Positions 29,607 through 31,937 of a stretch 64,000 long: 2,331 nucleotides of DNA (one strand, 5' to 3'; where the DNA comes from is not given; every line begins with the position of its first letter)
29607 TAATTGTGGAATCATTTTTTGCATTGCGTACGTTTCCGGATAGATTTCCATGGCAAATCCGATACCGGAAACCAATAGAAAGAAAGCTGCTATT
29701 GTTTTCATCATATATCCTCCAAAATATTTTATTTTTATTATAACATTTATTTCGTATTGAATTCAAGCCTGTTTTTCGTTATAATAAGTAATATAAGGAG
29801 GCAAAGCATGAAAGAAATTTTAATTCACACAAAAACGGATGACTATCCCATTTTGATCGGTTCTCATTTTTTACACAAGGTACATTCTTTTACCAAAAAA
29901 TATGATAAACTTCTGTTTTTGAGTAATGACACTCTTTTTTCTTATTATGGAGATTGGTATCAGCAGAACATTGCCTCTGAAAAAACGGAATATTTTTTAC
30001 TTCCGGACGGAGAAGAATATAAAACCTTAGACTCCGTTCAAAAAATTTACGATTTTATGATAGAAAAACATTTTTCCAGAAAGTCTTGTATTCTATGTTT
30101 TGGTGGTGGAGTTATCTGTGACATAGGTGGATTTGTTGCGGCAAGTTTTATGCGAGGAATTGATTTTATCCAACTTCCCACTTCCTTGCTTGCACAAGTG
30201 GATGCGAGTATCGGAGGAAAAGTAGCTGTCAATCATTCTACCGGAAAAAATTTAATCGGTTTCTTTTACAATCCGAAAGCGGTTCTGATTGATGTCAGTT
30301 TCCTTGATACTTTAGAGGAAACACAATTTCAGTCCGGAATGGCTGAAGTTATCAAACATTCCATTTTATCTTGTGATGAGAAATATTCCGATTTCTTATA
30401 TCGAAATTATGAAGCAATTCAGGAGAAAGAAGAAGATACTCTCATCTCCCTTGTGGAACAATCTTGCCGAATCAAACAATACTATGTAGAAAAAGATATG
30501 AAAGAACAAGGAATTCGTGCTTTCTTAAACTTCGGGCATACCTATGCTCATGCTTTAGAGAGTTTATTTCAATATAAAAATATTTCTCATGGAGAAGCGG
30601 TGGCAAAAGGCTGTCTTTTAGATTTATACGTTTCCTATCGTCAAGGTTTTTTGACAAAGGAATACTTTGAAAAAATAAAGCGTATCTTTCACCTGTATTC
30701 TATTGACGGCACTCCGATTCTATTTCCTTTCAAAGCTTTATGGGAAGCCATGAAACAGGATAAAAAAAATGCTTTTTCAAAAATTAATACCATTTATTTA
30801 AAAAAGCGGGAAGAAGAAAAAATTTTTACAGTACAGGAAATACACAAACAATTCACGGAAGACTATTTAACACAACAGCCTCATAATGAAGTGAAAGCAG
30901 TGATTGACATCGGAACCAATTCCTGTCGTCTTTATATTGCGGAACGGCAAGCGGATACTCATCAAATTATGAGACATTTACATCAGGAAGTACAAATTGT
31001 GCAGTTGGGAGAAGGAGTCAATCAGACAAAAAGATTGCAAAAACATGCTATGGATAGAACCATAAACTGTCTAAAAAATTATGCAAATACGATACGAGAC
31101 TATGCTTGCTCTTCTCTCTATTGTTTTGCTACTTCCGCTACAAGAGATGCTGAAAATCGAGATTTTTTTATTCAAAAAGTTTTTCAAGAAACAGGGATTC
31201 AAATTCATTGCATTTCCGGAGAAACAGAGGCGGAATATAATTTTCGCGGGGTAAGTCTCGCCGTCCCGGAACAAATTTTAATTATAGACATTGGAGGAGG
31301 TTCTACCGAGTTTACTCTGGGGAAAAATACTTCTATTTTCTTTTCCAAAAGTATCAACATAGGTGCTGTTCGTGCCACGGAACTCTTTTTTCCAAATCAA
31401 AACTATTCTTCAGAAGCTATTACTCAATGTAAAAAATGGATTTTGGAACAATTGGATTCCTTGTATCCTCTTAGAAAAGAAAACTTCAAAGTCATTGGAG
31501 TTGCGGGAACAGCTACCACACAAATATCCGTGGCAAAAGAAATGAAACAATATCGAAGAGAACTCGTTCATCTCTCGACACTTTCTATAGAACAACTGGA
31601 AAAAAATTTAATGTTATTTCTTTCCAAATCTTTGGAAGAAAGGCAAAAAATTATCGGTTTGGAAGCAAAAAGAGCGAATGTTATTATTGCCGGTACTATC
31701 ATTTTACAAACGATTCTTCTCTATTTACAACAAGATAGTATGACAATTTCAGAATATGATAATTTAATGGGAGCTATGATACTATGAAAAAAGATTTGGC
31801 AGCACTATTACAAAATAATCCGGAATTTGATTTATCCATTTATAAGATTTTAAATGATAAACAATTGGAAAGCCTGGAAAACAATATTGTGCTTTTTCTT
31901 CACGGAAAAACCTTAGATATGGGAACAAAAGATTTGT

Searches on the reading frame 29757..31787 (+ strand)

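Call 67: search_protein_families(library=pfam, proteins=[window:29757-31787:+], max_evalue=0.00001)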
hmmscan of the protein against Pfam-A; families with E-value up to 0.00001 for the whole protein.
window:29757-31787:+ (676 aa): 3 families
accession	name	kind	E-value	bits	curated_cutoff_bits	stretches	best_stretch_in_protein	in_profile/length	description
PF02541.22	Ppx-GppA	-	4.4e-58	197.4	27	1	400-667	7-271/285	Ppx/GppA phosphatase family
PF01761.26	DHQ_synthase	-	6.6e-47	158.3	24.2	1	81-192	3-114/115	3-dehydroquinate synthase N-terminal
PF24621.2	DHQS_C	-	6.7e-39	133.5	27.6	1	194-338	1-144/144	3-dehydroquinate synthase C-terminal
